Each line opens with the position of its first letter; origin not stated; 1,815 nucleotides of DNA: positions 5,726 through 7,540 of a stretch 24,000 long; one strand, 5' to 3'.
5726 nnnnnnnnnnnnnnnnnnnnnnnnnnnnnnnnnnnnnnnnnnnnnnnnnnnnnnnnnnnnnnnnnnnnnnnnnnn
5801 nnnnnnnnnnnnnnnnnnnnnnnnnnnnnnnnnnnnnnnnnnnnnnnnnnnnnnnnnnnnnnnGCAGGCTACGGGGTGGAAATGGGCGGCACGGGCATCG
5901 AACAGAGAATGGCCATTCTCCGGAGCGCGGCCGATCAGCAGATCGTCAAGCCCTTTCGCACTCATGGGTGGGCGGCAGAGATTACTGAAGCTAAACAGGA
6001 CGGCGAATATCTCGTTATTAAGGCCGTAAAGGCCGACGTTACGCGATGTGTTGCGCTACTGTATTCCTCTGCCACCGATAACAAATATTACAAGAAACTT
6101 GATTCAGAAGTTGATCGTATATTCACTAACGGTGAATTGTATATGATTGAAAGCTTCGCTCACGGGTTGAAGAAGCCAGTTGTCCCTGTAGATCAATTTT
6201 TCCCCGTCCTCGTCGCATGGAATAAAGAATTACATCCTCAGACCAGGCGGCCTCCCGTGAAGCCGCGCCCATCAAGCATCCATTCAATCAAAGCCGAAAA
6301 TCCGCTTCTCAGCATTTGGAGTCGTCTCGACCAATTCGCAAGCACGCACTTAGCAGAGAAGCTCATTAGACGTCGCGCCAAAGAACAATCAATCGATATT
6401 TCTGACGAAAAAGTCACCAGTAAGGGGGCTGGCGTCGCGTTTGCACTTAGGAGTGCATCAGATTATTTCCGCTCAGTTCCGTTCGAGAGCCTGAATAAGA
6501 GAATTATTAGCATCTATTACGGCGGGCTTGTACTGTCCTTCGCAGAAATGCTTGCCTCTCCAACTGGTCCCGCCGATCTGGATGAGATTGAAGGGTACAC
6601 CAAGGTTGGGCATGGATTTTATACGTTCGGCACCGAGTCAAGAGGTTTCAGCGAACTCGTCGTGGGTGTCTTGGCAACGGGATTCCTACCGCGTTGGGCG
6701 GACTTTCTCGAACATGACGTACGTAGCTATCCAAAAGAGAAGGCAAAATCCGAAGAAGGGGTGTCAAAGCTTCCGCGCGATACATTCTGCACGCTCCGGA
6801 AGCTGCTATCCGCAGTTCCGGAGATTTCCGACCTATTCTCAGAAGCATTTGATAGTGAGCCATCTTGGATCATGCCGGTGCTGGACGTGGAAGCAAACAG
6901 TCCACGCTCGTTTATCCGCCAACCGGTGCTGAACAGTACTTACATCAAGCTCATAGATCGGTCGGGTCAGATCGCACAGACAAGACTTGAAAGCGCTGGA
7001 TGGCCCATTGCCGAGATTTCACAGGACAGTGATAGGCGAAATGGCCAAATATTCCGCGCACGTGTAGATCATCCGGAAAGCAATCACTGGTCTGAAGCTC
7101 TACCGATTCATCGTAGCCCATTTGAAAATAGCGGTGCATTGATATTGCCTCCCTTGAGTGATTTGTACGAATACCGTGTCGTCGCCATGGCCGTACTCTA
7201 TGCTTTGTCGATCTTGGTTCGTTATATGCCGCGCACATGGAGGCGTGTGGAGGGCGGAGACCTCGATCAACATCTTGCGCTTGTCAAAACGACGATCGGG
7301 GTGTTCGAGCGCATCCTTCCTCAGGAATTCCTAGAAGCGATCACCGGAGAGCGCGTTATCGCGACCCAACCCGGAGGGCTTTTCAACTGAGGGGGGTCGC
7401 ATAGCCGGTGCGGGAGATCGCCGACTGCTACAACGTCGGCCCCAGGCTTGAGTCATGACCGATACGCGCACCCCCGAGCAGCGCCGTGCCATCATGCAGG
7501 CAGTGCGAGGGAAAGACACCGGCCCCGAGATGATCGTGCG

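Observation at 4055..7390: Three-gene uncharacterised cluster directly upstream of the RM module: candidate novel defence system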

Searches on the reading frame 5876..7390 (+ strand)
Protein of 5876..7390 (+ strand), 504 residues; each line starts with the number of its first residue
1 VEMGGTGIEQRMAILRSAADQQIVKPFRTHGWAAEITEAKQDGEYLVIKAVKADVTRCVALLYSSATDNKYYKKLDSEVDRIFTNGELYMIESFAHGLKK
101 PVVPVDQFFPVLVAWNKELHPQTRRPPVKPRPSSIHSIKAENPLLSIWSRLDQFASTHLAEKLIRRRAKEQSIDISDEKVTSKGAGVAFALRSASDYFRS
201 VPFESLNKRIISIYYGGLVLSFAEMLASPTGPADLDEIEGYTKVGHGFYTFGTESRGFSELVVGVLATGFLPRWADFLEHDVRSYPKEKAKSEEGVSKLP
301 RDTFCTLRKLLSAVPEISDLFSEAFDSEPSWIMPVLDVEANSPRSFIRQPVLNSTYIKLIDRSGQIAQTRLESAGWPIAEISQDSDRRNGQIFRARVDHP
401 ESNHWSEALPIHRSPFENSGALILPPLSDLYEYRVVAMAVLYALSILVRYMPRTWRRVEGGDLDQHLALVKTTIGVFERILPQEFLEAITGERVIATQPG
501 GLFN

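Call 6: search_protein_families(library=pfam, proteins=[window:5876-7390:+], max_evalue=1)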
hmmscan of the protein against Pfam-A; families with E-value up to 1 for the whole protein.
window:5876-7390:+ (504 aa): 1 family
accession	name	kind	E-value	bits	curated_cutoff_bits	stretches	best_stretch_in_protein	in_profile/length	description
PF14175.11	YaaC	-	1.4e-17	64.5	27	1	153-489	2-307/307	YaaC-like Protein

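Call 7: search_protein_families(library=padloc, proteins=[window:5876-7390:+], max_evalue=1)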
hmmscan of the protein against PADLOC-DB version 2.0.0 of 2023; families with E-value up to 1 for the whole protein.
window:5876-7390:+ (504 aa): 0 families

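Call 8: search_protein_families(library=ncbifam, proteins=[window:5876-7390:+], max_evalue=1)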
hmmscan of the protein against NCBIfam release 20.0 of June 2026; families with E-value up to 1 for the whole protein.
window:5876-7390:+ (504 aa): 0 families

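Call 9: search_protein_families(library=phrogs, proteins=[window:5876-7390:+], max_evalue=1)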
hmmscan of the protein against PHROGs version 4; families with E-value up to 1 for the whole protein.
window:5876-7390:+ (504 aa): 1 family
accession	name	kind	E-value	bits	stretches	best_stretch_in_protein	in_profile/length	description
phrog_7839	-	unknown function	0.12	13.4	1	25-59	33-70/136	-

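Call 13: find_homologous_proteins(query=window:5876-7390:+)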
Query window:5876-7390:+ (504 aa): 248 proteins with E <= 0.001 among 8000 candidates; the best 120 are listed.
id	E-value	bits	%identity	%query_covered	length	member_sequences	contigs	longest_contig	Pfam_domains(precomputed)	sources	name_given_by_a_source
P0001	0.0e+0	1133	100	100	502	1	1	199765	PF14175.12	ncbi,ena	-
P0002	4.2e-290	981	85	100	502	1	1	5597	PF14175.12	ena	-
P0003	9.3e-289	976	84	100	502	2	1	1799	PF14175.12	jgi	jgi:hypothetical protein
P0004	1.5e-281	953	83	100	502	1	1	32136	PF14175.12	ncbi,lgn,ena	-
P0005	1.9e-279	946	82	100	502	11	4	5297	PF14175.12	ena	-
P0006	3.7e-277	938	81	100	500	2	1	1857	PF14175.12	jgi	jgi:hypothetical protein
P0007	6.1e-263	891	77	100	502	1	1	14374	PF14175.12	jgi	jgi:hypothetical protein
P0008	1.5e-262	890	80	96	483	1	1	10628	PF14175.12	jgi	jgi:hypothetical protein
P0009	1.3e-261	887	77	100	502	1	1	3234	PF14175.12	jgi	jgi:hypothetical protein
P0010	1.1e-254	864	76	99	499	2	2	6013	PF14175.12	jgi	jgi:hypothetical protein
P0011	2.9e-249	846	73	100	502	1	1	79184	PF14175.12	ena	-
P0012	8.9e-249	844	76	96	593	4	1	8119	PF14175.12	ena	-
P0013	2.8e-246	836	74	100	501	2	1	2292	PF14175.12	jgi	jgi:hypothetical protein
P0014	1.8e-226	771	68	100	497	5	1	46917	PF14175.12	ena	-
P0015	7.2e-224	762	65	100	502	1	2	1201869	PF14175.12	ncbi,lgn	-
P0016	2.1e-223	761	66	100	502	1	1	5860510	PF14175.12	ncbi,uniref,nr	ncbi:YaaC family protein [Lichenibacterium dinghuense]|uniref:YaaC family protein n=1 Tax=Lichenibac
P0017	3.0e-223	760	66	98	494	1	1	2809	PF14175.12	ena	-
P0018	8.8e-223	759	66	100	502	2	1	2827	PF14175.12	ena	-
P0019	1.5e-221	755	65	100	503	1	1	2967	PF14175.12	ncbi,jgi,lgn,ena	jgi:hypothetical protein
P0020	4.4e-219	747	78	82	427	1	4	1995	PF14175.12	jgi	jgi:hypothetical protein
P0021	4.5e-215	733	77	82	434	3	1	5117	PF14175.12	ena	-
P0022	2.7e-206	704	61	100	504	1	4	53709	PF14175.12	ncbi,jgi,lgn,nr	ncbi:MAG: hypothetical protein KGS72_16615 [Cyanobacteria bacterium REEB67]|jgi:hypothetical protein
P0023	3.1e-197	674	60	99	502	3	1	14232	PF14175.12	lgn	-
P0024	6.0e-194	664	58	99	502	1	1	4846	PF14175.12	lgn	-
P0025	3.1e-190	651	57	100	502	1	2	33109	PF14175.12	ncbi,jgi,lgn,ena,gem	ncbi:MAG: hypothetical protein WC028_29640 [Candidatus Obscuribacterales bacterium]|jgi:hypothetical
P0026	1.2e-188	646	57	99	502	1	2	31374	PF14175.12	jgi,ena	jgi:hypothetical protein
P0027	3.3e-188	645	59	98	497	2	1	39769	PF14175.12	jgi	-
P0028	3.8e-188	645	57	99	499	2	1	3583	PF14175.12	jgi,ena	-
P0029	9.0e-188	643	57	99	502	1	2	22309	PF14175.12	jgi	jgi:hypothetical protein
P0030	1.6e-187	642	76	73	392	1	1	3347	PF14175.12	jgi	jgi:hypothetical protein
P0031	4.7e-187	641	76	73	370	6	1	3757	PF14175.12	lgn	-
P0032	7.1e-187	640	55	99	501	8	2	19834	PF14175.12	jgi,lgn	-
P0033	8.9e-187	640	56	99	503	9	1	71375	PF14175.12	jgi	jgi:hypothetical protein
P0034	1.2e-186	640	57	99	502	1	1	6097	PF14175.12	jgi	jgi:hypothetical protein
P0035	3.3e-186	638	58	98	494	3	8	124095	PF14175.12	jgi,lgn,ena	jgi:hypothetical protein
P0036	4.1e-186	638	58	99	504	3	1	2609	PF14175.12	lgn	-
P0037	1.3e-185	636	58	99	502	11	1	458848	PF14175.12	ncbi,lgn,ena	-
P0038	1.4e-184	633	58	99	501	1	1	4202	PF14175.12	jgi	jgi:hypothetical protein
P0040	1.5e-184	633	56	99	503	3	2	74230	PF14175.12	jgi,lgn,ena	jgi:hypothetical protein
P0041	5.4e-183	628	57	98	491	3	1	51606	PF14175.12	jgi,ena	-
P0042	1.3e-181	623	56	99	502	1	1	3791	PF14175.12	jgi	jgi:hypothetical protein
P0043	2.7e-181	622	56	99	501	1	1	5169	PF14175.12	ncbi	-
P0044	3.3e-181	622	55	99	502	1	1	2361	PF14175.12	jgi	jgi:hypothetical protein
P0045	5.1e-181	621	55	99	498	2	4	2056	PF14175.12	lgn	-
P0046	8.1e-181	620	55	99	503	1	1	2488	PF14175.12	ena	-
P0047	1.6e-179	616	55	99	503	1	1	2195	PF14175.12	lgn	-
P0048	1.9e-179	616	55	99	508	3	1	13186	PF14175.12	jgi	jgi:hypothetical protein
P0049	1.5e-178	613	54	99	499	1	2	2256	PF14175.12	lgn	-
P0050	2.4e-178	612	54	99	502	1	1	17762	PF14175.12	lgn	-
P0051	3.1e-178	612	56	99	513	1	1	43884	PF14175.12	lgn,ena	-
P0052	3.8e-178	612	54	99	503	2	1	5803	PF14175.12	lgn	-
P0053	9.2e-178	610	56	99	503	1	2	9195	PF14175.12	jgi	jgi:hypothetical protein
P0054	8.2e-177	607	56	98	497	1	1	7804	PF14175.12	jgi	jgi:hypothetical protein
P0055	3.2e-176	605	55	99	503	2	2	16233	PF14175.12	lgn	-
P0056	5.7e-176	604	56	97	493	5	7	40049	PF14175.12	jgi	jgi:hypothetical protein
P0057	6.2e-176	604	53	99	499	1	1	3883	PF14175.12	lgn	-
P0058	4.2e-175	601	54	98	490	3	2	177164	PF14175.12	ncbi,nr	ncbi:YaaC family protein [Trinickia symbiotica]|nr:hypothetical protein [Trinickia symbiotica]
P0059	1.0e-174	600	55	99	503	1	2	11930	PF14175.12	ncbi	ncbi:MAG: YaaC family protein [Rhodomicrobium sp.]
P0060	1.6e-174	600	52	99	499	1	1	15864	PF14175.12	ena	-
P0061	5.1e-174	598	54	99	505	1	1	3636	PF14175.12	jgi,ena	-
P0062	7.5e-174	597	52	99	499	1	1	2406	PF14175.12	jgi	jgi:hypothetical protein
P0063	2.6e-173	596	53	99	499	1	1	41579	PF14175.12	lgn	-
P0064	8.2e-173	594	55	98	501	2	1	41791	PF14175.12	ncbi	-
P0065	2.4e-172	592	52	99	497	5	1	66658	PF14175.12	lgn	-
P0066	7.7e-172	591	52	100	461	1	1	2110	PF14175.12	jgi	jgi:hypothetical protein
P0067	1.1e-171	590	55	99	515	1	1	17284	PF14175.12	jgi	jgi:hypothetical protein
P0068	2.6e-171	589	55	93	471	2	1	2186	PF14175.12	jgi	-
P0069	5.7e-171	588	53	98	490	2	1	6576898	PF14175.12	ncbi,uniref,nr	ncbi:hypothetical protein [Burkholderia sp. 9120]|uniref:YaaC family protein n=1 Tax=Burkholderia sp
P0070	1.9e-170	586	54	98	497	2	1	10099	PF14175.12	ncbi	ncbi:MAG: hypothetical protein ABSF98_29615 [Bryobacteraceae bacterium]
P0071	5.0e-170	585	52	99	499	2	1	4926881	PF14175.12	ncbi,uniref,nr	ncbi:hypothetical protein KZJ38_21465 [Paraburkholderia edwinii]|uniref:YaaC-like protein n=2 Tax=Pa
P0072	1.2e-169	583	53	99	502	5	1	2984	PF14175.12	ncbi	-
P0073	1.2e-168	580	53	99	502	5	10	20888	PF14175.12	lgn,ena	-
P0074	2.1e-168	579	52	99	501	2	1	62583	PF14175.12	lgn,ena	-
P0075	1.6e-167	577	53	99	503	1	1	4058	PF14175.12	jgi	jgi:hypothetical protein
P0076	2.0e-167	576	52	99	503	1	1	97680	PF14175.12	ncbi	-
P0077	2.5e-167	576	53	99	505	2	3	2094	PF14175.12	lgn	-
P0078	2.1e-166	573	51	99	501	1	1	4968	PF14175.12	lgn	-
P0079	3.0e-166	572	50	99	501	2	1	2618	PF14175.12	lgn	-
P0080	3.0e-165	569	52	99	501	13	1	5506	PF14175.12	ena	-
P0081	6.5e-165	568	52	99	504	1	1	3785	PF14175.12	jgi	-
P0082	1.3e-164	567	50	99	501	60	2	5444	PF14175.12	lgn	-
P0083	1.9e-164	566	52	99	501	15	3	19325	PF14175.12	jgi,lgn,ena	-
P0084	2.1e-164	566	50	99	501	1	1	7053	PF14175.12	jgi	jgi:hypothetical protein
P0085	3.8e-164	565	51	99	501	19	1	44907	PF14175.12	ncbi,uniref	ncbi:hypothetical protein ACCC96_25510 [Pseudomonas sp. Pseusp11]|uniref:YaaC family protein n=1 Tax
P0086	8.8e-164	564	50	99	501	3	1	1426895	PF14175.12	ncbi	-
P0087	8.9e-164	564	53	99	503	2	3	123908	PF14175.12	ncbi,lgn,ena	ncbi:MAG: hypothetical protein ABSC48_04645 [Terracidiphilus sp.]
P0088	1.1e-163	564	49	99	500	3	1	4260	PF14175.12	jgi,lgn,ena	-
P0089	3.5e-163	562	50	99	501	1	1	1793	PF14175.12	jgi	jgi:hypothetical protein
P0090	5.6e-163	561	51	99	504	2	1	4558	PF14175.12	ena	-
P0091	5.8e-163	561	53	99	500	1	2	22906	PF14175.12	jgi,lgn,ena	-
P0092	2.2e-162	560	51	99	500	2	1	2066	PF14175.12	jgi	jgi:hypothetical protein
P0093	3.7e-162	559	51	99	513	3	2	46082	PF14175.12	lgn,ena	-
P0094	5.2e-162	558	49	99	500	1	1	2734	PF14175.12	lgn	-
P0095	7.2e-162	558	50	99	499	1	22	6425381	PF14175.12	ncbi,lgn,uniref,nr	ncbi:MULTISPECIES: YaaC family protein [Pseudomonas syringae group]|uniref:YaaC family protein n=1 T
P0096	8.4e-162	558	50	99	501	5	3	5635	PF14175.12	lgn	-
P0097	1.3e-161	557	50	99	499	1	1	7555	PF14175.12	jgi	jgi:hypothetical protein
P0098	1.5e-161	557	53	98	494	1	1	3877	PF14175.12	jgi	jgi:hypothetical protein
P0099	3.1e-161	556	50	99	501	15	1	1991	PF14175.12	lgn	-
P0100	3.6e-160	552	50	99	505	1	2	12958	PF14175.12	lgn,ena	-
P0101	6.6e-160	551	49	99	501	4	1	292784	PF14175.12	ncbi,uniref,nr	ncbi:hypothetical protein NS337_01350 [Pseudomonas oryzihabitans]|uniref:YaaC family protein n=1 Tax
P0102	1.0e-159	551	48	99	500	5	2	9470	PF14175.12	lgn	-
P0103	2.3e-159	550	51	99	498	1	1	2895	PF14175.12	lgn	-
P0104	2.4e-159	549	50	99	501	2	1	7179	PF14175.12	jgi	-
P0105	5.2e-159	548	51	99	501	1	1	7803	PF14175.12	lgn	-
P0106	5.3e-158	545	51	97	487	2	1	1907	PF14175.12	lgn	-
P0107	8.5e-158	544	48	99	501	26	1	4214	PF14175.12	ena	-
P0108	1.7e-157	543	50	98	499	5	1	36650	PF14175.12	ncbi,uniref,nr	ncbi:YaaC family protein [Pseudomonas syringae]|uniref:YaaC family protein n=1 Tax=Pseudomonas syrin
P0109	3.6e-157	542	50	99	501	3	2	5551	PF14175.12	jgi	-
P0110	3.6e-157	542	50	99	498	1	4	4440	PF14175.12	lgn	-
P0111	1.0e-154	534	78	60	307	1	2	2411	PF14175.12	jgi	jgi:hypothetical protein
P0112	4.9e-154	532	47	99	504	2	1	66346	PF14175.12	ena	-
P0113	5.8e-153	528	55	88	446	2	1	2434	PF14175.12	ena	-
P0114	6.3e-152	525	48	99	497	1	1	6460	PF14175.12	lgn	-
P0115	4.5e-150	519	48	97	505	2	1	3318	PF14175.12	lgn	-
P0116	1.0e-149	518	50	98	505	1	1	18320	PF14175.12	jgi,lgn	-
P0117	7.3e-148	512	48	98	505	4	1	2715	PF14175.12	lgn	-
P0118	2.6e-146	507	48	97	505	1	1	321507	PF14175.12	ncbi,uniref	ncbi:YaaC family protein [Burkholderia sp. GS2Y]|uniref:Uncharacterized protein n=1 Tax=Burkholderia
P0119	3.9e-146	506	47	97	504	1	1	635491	PF14175.12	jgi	-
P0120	1.5e-144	501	47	97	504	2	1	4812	PF14175.12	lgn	-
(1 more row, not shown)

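Call 15: find_encoding_contigs(protein=P0016, flank=8000, max_places=3)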
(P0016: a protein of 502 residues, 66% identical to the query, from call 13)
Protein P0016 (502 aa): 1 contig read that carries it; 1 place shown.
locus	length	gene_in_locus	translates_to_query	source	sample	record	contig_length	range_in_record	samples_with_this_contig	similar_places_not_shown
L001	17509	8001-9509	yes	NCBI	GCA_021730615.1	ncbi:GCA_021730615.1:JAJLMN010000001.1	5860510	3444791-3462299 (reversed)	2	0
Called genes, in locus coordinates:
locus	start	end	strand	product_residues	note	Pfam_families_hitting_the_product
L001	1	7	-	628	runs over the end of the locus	PF00239:Resolvase, PF07508:Recombinase, PF13408:Zn_ribbon_recom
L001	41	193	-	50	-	-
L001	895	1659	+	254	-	-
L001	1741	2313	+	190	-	-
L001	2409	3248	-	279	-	-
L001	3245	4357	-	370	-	-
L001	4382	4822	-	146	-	-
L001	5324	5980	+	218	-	PF14487:DarT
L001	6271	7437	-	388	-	PF00872:Transposase_mut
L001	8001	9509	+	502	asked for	PF14175:YaaC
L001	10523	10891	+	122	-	PF13340:DUF4096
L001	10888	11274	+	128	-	PF01609:DDE_Tnp_1, PF13612:DDE_Tnp_1_3 (weak), PF13586:DDE_Tnp_1_2 (weak)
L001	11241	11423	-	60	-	-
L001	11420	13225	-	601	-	PF02601:Exonuc_VII_L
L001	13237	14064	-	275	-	-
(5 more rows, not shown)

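Call 16: find_encoding_contigs(protein=P0095, flank=8000, max_places=4)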
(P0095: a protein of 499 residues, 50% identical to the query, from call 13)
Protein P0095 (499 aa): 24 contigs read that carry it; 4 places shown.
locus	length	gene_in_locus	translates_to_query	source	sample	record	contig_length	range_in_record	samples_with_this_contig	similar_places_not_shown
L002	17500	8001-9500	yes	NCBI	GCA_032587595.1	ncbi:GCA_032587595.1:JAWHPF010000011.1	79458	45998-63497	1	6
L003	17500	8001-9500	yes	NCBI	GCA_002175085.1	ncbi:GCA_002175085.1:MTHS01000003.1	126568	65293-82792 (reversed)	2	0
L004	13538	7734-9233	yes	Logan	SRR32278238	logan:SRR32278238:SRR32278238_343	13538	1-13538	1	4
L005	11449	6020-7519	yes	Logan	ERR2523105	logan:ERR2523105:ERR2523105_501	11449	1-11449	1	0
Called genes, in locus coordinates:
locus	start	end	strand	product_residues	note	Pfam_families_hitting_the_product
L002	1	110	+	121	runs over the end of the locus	-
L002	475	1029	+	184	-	PF12101:DUF3577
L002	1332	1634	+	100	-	-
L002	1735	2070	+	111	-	-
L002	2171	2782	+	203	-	PF11679:DUF3275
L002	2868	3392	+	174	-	-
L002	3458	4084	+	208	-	-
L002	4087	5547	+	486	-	PF19587:DUF6094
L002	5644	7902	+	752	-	PF00176:SNF2-rel_dom, PF04851:ResIII (weak), PF00271:Helicase_C (faint)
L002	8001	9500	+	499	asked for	PF14175:YaaC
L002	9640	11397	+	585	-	-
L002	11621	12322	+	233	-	-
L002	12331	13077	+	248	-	-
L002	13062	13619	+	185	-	PF01464:SLT (faint)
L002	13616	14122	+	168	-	PF11072:DUF2859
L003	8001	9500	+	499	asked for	PF14175:YaaC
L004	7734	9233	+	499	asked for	PF14175:YaaC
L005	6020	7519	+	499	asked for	PF14175:YaaC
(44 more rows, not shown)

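Call 17: find_encoding_contigs(protein=P0004, flank=7000, max_places=2)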
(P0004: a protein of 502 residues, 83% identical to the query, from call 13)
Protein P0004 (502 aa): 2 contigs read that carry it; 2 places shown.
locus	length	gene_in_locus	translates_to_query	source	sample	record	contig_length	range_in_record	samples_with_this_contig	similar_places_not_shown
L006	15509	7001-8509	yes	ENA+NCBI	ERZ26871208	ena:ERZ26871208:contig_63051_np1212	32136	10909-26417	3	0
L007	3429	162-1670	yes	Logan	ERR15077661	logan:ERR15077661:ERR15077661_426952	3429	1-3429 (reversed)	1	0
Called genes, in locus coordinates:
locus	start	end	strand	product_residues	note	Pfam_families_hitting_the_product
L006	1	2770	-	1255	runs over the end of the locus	-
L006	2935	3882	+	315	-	PF01544:CorA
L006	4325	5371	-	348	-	PF00355:Rieske, PF19298:KshA_C (faint), PF19112:VanA_C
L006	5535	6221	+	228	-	-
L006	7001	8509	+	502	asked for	PF14175:YaaC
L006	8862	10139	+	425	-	-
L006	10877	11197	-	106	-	PF18478:PIN_10 (weak), PF18480:DUF5615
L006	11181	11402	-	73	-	PF04255:DUF433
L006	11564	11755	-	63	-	PF01381:HTH_3 (weak)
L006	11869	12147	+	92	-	-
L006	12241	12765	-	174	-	PF09351:DUF1993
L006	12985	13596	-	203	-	PF03848:TehB (weak), PF13489:Methyltransf_23 (weak), PF08241:Methyltransf_11, PF08242:Methyltransf_12, PF13649:Methyltransf_25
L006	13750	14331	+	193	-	-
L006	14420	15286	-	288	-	-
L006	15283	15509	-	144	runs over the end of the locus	PF20072:DUF6468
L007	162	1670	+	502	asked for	PF14175:YaaC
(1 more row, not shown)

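Call 18: find_encoding_contigs(protein=P0011, flank=7000, max_places=2)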
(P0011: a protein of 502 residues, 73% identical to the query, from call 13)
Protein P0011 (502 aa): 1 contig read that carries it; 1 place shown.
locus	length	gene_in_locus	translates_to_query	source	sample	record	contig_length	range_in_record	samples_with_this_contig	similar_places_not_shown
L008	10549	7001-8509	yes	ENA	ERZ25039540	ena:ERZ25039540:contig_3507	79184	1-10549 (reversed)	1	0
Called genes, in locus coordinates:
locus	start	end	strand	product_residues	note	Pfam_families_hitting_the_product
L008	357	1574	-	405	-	PF00364:Biotin_lipoyl, PF00198:2-oxoacid_dh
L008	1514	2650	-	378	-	PF02779:Transket_pyr, PF02780:Transketolase_C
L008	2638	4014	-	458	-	PF00676:E1_dh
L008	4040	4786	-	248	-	PF00106:adh_short, PF23441:SDR, PF13561:adh_short_C2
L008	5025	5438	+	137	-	PF00702:Hydrolase, PF13419:HAD_2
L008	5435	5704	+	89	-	PF00702:Hydrolase, PF13419:HAD_2 (weak), PF13242:Hydrolase_like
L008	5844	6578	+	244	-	PF00478:IMPDH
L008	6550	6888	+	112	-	PF00478:IMPDH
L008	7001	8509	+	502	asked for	PF14175:YaaC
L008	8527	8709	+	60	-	-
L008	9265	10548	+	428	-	?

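Call 30: search_solved_structures(query=A3, max_evalue=10)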
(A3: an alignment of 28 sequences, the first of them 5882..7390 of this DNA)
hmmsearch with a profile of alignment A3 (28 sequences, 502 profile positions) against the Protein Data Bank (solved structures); distinct sequences matched with E-value up to 10: 5.
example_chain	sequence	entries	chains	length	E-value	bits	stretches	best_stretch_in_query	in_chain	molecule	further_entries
9ojm_7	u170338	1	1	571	0.81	11.3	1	214-252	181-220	Translation initiation factor IF-2, mitochondrial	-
6gaw_BC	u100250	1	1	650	0.93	11.1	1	214-252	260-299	Translation initiation factor IF-2, mitochondrial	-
6gaz_BC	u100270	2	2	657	0.94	11.1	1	214-252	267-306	Translation initiation factor IF-2, mitochondrial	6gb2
8qrn_7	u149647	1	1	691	1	11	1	214-252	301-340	Translation initiation factor IF-2, mitochondrial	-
6rw5_7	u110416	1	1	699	1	11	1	214-252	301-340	Translation initiation factor IF-2, mitochondrial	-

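Call 35: find_related_loci(query=A3, collection=viral_contigs, flank=8000)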
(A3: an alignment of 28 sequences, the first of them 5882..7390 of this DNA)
Query A3 (502 aa) in viral_contigs; peptide patterns used: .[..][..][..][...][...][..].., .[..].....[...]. (x = any residue, [..] = any of these).
126 stretches matched a pattern; 3 encode a relative of the query (tblastn E <= 1e-3); 3 distinct loci.
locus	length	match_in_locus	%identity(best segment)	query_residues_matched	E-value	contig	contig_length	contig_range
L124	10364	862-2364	50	1-501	7e-174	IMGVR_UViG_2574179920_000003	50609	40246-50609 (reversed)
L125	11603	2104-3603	50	1-500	3e-168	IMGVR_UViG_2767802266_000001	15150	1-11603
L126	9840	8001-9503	49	1-501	8e-166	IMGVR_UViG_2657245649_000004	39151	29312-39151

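Call 40: predict_structure(alignment_id=A3)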
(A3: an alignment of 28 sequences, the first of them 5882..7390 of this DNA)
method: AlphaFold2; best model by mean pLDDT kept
length: 502 residues; sequences in the alignment: 28
mean_pLDDT: 88.5   pTM: 0.83
mean pLDDT of the five models: 88.5, 87.3, 86.6, 85.2, 82.0
residues with pLDDT >= 90: 292; 70-90: 175; 50-70: 29; < 50: 6
segments of 3 or more residues with pLDDT < 50: 1-3, 500-502
pLDDT, mean of each block of 10 residues (from residue 1): 73 93 92 94 95 94 91 94 86 89 90 88 65 86 93 97 94 96 97 88 91 96 95 93 89 79 94 91 88 83 94 92 91 88 63 92 91 87 79 89 87 80 88 95 91 84 90 93 93 74 41
secondary structure, 60 per line:
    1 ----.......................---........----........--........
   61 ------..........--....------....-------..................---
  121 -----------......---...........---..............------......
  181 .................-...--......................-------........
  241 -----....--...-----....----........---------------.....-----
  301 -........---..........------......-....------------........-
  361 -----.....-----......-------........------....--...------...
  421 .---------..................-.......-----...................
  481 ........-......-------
elements in order: H5-27 E31-38 E43-50 E53-60 H67-76 E79-82 H89-92 E100-102 H103-117 E132-137 H141-151 H155-168 H175-197 H204-225 H233-240 E246-249 E260-263 H268-275 H291-295 E302-304 H305-309 H313-322 E329-334 H336-339 E352-359 H366-370 E376-381 E389-396 H403-406 E409-411 E418-421 H431-448 H450-456 H462-488 E490-495
